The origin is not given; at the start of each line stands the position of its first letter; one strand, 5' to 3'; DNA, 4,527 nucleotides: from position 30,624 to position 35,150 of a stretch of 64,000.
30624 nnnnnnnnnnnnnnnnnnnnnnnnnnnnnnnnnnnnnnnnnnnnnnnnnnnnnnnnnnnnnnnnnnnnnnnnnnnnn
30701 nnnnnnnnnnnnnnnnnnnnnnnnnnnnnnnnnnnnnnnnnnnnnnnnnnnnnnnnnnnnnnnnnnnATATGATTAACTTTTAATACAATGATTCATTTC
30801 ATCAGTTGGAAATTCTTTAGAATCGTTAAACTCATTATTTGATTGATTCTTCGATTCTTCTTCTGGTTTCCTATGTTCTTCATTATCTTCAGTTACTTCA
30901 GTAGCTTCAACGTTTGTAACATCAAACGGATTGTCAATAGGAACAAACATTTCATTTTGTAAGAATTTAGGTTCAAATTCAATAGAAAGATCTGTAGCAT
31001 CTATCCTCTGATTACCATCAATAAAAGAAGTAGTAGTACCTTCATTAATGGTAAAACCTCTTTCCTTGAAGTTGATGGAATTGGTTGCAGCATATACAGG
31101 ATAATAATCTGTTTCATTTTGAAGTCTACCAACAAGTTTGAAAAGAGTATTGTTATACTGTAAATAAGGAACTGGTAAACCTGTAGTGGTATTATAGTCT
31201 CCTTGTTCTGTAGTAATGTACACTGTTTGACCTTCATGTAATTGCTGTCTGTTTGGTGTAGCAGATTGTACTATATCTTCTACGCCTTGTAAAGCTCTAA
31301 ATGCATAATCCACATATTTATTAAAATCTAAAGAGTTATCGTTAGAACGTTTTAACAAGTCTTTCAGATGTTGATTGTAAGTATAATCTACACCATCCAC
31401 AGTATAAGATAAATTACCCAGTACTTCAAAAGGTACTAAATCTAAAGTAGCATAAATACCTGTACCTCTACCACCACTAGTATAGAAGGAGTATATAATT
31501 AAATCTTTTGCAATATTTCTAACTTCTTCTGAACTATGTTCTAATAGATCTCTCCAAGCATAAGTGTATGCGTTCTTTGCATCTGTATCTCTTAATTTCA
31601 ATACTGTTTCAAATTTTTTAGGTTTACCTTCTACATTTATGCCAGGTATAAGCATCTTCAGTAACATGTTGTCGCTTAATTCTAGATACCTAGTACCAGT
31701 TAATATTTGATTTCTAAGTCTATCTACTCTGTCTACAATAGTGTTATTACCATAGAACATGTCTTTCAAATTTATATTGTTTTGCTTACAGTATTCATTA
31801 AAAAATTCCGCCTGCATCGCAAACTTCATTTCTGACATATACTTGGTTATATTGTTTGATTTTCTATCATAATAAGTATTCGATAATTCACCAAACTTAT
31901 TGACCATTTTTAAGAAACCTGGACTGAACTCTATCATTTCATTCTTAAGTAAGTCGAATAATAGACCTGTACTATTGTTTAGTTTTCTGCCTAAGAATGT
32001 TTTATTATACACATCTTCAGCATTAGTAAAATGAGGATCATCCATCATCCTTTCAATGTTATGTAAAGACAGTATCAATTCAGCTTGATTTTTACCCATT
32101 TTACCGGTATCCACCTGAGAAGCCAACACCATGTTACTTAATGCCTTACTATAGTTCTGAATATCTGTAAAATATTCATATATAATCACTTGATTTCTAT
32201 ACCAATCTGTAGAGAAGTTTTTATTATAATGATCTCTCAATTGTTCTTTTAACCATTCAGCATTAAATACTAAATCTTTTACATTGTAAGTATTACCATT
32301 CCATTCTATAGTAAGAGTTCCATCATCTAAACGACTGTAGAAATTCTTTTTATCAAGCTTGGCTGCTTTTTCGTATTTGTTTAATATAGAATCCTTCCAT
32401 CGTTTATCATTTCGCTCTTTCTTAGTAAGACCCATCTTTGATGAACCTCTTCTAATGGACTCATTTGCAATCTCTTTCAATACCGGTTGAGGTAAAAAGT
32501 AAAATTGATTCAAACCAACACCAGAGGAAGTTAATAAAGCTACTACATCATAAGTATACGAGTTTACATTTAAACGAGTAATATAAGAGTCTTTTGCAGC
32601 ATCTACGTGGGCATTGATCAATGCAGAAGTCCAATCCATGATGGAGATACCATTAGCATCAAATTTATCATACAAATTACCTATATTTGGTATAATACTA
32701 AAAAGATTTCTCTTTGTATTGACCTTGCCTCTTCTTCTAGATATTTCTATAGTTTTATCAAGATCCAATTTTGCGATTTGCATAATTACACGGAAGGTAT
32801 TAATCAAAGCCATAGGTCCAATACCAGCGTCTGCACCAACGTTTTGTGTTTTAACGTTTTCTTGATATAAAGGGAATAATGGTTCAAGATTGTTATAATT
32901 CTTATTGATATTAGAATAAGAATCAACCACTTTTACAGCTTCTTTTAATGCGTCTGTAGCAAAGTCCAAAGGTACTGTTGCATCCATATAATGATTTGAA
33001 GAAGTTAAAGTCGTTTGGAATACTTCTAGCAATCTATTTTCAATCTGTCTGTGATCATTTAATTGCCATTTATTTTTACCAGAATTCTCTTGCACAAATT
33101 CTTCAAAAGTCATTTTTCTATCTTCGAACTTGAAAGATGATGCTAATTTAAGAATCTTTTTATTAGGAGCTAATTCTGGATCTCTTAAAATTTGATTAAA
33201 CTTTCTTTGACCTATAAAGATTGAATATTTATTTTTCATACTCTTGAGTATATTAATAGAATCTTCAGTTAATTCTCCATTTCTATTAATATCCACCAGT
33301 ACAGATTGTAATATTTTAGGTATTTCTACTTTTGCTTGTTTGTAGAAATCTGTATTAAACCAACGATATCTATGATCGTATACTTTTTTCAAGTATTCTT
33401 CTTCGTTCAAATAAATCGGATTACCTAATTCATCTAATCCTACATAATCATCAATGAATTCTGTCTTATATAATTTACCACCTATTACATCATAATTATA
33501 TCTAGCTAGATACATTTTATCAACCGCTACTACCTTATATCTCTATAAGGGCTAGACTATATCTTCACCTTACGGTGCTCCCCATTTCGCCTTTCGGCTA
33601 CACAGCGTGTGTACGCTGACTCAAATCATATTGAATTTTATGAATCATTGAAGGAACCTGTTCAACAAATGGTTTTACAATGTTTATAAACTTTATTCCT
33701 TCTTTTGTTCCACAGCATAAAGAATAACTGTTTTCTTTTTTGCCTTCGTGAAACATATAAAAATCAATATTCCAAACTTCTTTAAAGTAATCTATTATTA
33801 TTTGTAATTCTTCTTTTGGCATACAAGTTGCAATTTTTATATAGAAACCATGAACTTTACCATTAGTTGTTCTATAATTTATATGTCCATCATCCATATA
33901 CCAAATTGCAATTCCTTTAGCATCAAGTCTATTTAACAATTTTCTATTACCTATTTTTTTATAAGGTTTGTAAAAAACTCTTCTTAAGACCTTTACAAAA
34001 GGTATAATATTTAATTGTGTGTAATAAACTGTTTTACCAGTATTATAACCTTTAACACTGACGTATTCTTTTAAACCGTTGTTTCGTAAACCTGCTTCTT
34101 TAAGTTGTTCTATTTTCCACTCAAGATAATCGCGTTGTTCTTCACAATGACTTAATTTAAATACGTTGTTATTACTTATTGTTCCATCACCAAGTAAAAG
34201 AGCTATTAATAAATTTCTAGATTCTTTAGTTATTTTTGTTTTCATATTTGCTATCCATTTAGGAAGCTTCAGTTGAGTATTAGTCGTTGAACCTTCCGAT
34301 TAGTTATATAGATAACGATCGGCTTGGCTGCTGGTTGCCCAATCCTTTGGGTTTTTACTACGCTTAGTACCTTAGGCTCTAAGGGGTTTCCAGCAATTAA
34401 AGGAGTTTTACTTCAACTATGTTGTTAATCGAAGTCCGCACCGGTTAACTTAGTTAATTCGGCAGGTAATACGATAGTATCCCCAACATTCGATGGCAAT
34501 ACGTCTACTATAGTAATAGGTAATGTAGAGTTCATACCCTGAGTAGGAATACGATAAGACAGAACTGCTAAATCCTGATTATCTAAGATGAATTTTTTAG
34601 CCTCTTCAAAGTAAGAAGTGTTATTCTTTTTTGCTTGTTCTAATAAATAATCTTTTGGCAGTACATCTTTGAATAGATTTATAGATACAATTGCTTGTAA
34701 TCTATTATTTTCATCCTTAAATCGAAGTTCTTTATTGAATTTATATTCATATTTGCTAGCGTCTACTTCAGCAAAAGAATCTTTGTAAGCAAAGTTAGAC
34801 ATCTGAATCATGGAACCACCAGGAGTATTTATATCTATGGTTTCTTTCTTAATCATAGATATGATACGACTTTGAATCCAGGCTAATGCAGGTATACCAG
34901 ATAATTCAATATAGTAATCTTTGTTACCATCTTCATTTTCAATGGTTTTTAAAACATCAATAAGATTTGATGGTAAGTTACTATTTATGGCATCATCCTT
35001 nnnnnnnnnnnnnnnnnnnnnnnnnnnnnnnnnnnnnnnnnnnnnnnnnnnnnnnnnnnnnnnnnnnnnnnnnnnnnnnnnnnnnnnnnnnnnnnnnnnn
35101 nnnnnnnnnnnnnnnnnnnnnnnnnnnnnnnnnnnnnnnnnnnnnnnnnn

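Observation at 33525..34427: Group I intron with a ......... endonuclease splits the giant RNAP-like gene inside its catalytic D-x-D-x-D motif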

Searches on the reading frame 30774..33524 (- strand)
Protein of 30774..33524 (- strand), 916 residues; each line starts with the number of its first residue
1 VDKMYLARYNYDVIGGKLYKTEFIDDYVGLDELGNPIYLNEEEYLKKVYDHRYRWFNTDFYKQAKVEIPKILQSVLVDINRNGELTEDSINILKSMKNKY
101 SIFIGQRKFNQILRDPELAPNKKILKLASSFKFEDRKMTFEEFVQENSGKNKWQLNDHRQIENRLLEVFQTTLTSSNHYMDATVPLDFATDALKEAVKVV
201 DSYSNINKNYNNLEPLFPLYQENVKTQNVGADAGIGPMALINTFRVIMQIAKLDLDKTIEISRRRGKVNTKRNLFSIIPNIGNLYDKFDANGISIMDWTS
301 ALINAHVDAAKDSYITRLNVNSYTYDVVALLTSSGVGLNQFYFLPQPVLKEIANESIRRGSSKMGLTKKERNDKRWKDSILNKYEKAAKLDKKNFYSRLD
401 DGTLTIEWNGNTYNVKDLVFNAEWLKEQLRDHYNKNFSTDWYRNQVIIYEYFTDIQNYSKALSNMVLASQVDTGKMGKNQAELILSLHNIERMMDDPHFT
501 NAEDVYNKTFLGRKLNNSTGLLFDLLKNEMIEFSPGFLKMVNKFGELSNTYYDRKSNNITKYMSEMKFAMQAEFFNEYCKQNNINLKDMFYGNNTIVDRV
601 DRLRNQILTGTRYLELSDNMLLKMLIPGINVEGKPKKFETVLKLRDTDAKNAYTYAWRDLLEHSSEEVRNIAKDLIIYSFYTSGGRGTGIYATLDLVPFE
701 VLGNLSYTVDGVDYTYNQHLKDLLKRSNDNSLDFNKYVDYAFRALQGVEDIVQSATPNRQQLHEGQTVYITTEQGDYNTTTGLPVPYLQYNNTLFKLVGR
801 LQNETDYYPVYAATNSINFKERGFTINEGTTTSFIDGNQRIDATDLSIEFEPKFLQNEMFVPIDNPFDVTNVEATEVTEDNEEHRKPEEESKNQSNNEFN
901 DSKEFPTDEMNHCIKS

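Call 7: search_protein_families(library=pfam, proteins=[window:30774-33524:-], max_evalue=0.01)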
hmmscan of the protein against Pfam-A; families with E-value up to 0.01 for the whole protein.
window:30774-33524:- (916 aa): 0 families

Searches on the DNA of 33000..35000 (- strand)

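Call 4: search_rna_families(source=window, start=33300, end=34700, threshold=evalue, max_evalue=10, show_alignments=5)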
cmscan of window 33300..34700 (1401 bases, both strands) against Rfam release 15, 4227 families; matches with E-value up to 10: 4.
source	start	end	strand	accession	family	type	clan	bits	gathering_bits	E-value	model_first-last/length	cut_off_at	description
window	34184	34465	-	RF00028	Intron_gpI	Intron;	-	43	50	2.8e-09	1-253/253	no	Group I catalytic intron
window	33533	33730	-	RF00028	Intron_gpI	Intron;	-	42.6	50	3.6e-09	1-253/253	no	Group I catalytic intron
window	33300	33347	-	RF01810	pntA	Gene; sRNA;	-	19.7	54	4.9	1-53/62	3'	pntA sRNA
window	33714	33828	+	RF01252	snR5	Gene; snRNA; snoRNA; HACA-box;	CL00038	16.3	45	5.7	1-196/196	no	Small nucleolar RNA snR5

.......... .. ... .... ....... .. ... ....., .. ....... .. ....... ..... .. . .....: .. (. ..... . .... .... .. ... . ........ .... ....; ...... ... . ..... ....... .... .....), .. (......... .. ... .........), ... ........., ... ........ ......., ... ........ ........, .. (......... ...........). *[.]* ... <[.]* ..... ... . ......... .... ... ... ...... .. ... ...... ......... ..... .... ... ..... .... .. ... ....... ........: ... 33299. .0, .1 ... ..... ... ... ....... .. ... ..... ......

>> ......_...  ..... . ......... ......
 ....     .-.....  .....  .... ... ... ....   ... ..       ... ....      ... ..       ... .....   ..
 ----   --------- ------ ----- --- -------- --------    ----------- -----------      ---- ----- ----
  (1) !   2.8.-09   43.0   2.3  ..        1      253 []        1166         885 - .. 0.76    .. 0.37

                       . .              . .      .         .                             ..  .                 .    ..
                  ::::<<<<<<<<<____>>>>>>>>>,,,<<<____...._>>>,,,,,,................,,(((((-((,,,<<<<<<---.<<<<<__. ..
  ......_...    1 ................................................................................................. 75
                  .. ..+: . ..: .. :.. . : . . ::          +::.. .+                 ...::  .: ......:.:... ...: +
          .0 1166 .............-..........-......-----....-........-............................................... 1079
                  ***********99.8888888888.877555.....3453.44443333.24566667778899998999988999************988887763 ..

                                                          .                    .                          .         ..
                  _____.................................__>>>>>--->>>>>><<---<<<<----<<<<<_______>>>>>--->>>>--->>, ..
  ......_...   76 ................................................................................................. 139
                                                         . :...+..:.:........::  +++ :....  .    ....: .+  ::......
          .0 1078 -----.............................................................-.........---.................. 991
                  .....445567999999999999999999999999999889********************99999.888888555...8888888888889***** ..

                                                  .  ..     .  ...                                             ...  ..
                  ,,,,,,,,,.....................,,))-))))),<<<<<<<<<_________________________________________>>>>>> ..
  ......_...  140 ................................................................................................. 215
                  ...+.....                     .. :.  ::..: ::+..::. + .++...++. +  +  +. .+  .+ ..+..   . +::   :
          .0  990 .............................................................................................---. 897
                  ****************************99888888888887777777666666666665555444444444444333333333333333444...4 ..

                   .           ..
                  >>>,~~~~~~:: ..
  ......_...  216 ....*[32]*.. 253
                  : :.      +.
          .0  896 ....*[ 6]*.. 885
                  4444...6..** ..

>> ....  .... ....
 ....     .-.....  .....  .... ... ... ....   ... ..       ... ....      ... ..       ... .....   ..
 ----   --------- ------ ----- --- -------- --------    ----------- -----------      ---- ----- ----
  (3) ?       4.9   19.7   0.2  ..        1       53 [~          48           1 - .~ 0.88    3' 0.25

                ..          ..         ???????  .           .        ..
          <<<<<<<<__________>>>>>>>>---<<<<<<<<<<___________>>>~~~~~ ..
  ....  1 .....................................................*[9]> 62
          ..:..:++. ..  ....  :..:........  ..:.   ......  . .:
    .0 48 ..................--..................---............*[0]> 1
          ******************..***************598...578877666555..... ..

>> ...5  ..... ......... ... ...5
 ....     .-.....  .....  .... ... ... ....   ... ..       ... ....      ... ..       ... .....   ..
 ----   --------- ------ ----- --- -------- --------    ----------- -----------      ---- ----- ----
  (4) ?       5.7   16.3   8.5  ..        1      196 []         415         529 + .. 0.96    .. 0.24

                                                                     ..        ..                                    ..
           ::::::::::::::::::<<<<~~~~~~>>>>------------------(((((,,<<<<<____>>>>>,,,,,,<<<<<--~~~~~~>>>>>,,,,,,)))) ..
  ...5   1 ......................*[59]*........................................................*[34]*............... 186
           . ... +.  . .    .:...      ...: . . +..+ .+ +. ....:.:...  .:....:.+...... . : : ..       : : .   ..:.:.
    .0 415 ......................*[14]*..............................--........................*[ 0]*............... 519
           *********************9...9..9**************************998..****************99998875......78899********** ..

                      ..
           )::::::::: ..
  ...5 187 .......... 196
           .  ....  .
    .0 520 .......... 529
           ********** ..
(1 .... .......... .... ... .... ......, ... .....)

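Call 8: search_dna_similar(query=window:33000-35000:-, collection=phages, mode=distant, max_rows=30)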
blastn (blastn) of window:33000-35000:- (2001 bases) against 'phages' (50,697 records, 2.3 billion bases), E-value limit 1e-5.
Records with a match: 28; places in all: 31; records where one place covers at least 80% of the query: 0.
Best place of each record, by identity: 95-99% 3; 90-95% 2; 80-90% 4; 60-80% 19.
By first word of the organism name: uncultured 13; Bacillus 6; Acinetobacter 4; bajarodcaudo 1; Dulem 1; Bohxovirus 1; Bacteriophage 1; Salmonella 1.
By host as written in the record: - 16; Bacillus subtilis 3; Bacillus subtilis subsp. subtilis 168 2; Acinetobacter baumannii YMC13/03/R2096 2; Bacillus sp 1; Propithecus coquereli 1; Acinetobacter baumannii strain KZ-1096 1; Acinetobacter baumannii 1; and 1 more.
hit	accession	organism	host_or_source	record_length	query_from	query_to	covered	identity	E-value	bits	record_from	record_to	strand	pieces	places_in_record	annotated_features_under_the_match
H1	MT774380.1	uncultured phage cr1_1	human feces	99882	1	2001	55%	95.4%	0e+0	1750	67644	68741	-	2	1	hypothetical protein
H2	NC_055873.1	uncultured phage cr1_1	human feces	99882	1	2001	55%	95.4%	0e+0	1750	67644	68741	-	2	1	hypothetical protein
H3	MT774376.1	uncultured phage cr55_1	human feces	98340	1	2001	55%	95.0%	0e+0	1732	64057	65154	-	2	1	hypothetical protein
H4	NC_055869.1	uncultured phage cr55_1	human feces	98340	1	2001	55%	95.0%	0e+0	1732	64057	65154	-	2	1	hypothetical protein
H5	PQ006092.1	bajarodcaudo virus 1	Chaetodipus spinatus feces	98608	705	1491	37%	74.5%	1e-110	479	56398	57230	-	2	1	endonuclease | hypothetical protein (x2)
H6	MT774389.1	uncultured phage cr116_1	human feces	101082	755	1470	36%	71.6%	6e-96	358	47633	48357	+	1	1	hypothetical protein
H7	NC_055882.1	uncultured phage cr116_1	human feces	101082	755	1470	36%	71.6%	6e-96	358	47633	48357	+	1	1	hypothetical protein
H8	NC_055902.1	uncultured phage cr131_1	Rhesus macaque feces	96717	698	1387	34%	71.4%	9e-94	351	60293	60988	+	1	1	hypothetical protein (x2)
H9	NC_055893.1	uncultured phage cr4_1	human feces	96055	3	573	20%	70.1%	9e-18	170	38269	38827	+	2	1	hypothetical protein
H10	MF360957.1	Bacillus phage PBS1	Bacillus subtilis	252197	589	720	7%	76.3%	1e-9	73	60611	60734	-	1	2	none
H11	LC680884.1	Bacillus phage PBS1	Bacillus subtilis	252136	589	720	7%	76.3%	1e-9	73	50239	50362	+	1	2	none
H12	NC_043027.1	Bacillus phage PBS1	Bacillus subtilis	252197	589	720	7%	76.3%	1e-9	73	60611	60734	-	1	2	none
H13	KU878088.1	Bacillus phage AR9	Bacillus subtilis subsp. subtilis 168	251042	591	720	6%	75.9%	1e-9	73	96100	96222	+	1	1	terminase large subunit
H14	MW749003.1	Bacillus phage vB_BspM_Internexus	Bacillus sp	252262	591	720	6%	75.9%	1e-9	73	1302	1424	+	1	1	none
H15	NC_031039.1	Bacillus phage AR9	Bacillus subtilis subsp. subtilis 168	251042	591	720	6%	75.9%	1e-9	73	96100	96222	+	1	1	terminase large subunit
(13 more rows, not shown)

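Call 9: get_annotated_region(hit=H1, flank=3000)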
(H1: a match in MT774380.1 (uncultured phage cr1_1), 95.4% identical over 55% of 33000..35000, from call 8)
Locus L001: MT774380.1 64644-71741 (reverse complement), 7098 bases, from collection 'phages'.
description: Uncultured phage cr1_1, complete genome.
organism: uncultured phage cr1_1 (NCBI taxid 2772064)
taxonomy: Viruses; Duplodnaviria; Heunggongvirae; Uroviricota; Caudoviricetes; Crassvirales; Suoliviridae; Boorivirinae; Culoivirus; Culoivirus americanus
host: -; source: human feces; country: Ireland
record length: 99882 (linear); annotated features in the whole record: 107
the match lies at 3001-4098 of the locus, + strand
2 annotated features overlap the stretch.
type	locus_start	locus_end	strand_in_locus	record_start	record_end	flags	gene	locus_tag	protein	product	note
CDS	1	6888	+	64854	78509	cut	-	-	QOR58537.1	hypothetical protein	gp_19430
CDS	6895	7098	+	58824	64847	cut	-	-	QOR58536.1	hypothetical protein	gp_19429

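Call 10: get_annotated_region(hit=H5, flank=3000)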
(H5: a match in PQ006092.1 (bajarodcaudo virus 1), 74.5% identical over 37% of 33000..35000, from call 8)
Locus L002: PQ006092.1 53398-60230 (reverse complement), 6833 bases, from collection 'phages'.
description: Bajarodcaudo virus 1 isolate BGG_12_1, complete genome.
organism: bajarodcaudo virus 1 (NCBI taxid 3342780)
taxonomy: Viruses; Duplodnaviria; Heunggongvirae; Uroviricota; Caudoviricetes
host: -; source: Chaetodipus spinatus feces; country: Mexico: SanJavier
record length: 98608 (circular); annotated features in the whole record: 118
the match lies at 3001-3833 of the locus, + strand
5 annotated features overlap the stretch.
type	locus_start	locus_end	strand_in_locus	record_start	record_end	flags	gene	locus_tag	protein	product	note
CDS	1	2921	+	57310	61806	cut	-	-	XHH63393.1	hypothetical protein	-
CDS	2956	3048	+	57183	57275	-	-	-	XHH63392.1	hypothetical protein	-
CDS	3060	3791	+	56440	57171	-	-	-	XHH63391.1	endonuclease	-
CDS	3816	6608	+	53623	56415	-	-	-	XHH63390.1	hypothetical protein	-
CDS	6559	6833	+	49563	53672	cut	-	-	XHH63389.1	hypothetical protein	-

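Call 19: get_annotated_region(hit=H6, flank=3000)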
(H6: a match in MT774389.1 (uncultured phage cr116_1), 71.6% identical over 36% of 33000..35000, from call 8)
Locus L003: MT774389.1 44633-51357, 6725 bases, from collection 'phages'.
description: Uncultured phage cr116_1, complete genome.
organism: uncultured phage cr116_1 (NCBI taxid 2772073)
taxonomy: Viruses; Duplodnaviria; Heunggongvirae; Uroviricota; Caudoviricetes; Crassvirales; Steigviridae; Asinivirinae; Pamirivirus; Pamirivirus faecium
host: -; source: human feces; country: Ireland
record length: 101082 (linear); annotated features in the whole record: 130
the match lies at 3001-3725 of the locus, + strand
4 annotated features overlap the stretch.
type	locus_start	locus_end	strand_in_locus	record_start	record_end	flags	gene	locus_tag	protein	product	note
CDS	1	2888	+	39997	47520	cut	-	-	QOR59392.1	hypothetical protein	gp_24128; VOG3903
CDS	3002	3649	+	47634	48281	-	-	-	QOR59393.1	hypothetical protein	gp_24129; 17 gene product [Salmonella phage PVPSE1]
CDS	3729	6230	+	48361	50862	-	-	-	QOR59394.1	hypothetical protein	gp_24130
CDS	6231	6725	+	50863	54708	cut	-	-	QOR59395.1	hypothetical protein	gp_24131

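Call 20: get_annotated_region(hit=H8, flank=3000)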
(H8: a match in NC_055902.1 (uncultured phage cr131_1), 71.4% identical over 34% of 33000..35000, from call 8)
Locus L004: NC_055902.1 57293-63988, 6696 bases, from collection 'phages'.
description: CrAssphage cr131_1, complete genome.
organism: uncultured phage cr131_1 (NCBI taxid 2772093)
taxonomy: Viruses; Duplodnaviria; Heunggongvirae; Uroviricota; Caudoviricetes; Crassvirales; Suoliviridae; Oafivirinae; Cacepaovirus; Cacepaovirus simiae
host: -; source: Rhesus macaque feces; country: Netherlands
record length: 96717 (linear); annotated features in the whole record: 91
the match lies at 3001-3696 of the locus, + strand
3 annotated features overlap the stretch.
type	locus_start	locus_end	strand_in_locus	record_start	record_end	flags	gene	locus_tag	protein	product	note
CDS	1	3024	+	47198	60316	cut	-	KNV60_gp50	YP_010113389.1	hypothetical protein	gp_78374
CDS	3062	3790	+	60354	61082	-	-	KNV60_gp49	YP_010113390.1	hypothetical protein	gp_78375; 17 gene product [Salmonella phage PVPSE1]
CDS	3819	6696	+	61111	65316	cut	-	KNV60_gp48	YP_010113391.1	hypothetical protein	gp_78376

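Call 65: get_annotated_region(hit=H13, flank=1500)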
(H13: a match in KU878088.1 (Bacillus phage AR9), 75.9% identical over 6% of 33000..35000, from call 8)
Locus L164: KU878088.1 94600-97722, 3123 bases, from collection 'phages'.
description: Bacillus phage AR9, complete genome.
organism: Bacillus phage AR9 (NCBI taxid 1815509)
taxonomy: Viruses; Duplodnaviria; Heunggongvirae; Uroviricota; Caudoviricetes; Takahashivirus; Takahashivirus PBS1
host: Bacillus subtilis subsp. subtilis 168; source: -; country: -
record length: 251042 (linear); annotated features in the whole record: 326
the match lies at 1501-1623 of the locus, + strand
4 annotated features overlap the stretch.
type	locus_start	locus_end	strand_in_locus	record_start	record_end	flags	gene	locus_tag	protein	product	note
CDS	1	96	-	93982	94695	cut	-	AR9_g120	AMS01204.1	hypothetical protein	-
regulatory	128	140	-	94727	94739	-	-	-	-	promoter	early promoter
CDS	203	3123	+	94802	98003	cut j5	-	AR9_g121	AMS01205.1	terminase large subunit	pfam03237 - terminase-like family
CDS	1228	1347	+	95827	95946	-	-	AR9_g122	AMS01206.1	hypothetical protein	-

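Call 66: search_rna_families(source=L164, threshold=evalue, max_evalue=0.001)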
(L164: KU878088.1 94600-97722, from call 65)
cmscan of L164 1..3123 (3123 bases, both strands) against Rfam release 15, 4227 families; matches with E-value up to 0.001: 4.
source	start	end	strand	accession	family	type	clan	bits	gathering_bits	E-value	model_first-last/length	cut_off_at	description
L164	1114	1384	+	RF00028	Intron_gpI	Intron;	-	92.7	50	7.7e-24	1-253/253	no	Group I catalytic intron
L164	1875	2141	+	RF00028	Intron_gpI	Intron;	-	83.2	50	5.7e-21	1-253/253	no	Group I catalytic intron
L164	796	1042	+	RF00028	Intron_gpI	Intron;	-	82.3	50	1.1e-20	1-253/253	no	Group I catalytic intron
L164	1465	1745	+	RF00028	Intron_gpI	Intron;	-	70.6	50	3.4e-17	1-253/253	no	Group I catalytic intron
